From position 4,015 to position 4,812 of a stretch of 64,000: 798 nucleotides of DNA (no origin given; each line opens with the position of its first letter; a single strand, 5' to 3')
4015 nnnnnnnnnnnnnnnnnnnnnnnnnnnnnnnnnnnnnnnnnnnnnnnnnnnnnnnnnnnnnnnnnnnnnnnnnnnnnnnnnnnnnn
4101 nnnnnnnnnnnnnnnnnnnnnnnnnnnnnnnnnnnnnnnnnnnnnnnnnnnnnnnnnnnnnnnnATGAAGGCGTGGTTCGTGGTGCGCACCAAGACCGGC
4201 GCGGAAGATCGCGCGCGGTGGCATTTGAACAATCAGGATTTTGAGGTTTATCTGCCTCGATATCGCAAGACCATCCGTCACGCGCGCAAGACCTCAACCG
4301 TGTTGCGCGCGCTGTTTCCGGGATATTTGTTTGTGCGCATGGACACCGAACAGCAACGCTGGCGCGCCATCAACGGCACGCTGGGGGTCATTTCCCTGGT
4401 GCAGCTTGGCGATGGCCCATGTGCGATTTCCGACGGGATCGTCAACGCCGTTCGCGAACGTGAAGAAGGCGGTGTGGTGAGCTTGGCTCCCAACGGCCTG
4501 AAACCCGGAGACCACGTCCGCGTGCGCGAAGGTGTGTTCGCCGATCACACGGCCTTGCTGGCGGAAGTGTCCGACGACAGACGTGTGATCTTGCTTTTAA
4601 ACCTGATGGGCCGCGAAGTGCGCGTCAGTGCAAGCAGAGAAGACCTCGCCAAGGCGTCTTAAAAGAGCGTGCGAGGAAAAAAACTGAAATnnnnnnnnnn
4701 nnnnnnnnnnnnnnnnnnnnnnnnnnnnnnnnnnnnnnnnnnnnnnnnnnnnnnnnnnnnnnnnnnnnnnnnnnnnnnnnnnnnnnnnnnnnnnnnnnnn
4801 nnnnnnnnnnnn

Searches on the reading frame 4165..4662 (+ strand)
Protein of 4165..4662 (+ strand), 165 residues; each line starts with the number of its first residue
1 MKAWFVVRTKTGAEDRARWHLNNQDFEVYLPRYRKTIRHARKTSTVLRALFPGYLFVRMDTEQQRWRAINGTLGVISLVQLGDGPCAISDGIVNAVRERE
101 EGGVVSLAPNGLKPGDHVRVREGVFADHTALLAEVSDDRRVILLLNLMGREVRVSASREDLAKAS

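Call 71: search_protein_families(library=ncbifam, proteins=[window:4165-4662:+], max_evalue=1e-10)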
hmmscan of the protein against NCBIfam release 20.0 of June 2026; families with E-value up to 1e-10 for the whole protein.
window:4165-4662:+ (165 aa): 5 families
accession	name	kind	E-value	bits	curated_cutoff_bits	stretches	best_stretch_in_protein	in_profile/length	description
TIGR01955.1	RfaH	equivalog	9.6e-38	129.7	144.5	1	4-160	1-157/159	transcription/translation regulatory transformer protein RfaH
NF006534.0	PRK09014.1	equivalog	1.1e-29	103.5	124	1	1-163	1-161/162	transcription/translation regulatory transformer protein RfaH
NF033644.1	antiterm_UpxY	subfamily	1.1e-20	74.3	100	1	4-158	1-161/164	UpxY family transcription antiterminator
TIGR00922.1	nusG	equivalog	1.9e-20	73.4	135.7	1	4-155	1-163/172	transcription termination/antitermination protein NusG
NF033641.1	antiterm_LoaP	exception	6.1e-15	55.7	125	1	4-156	1-159/166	antiterminator LoaP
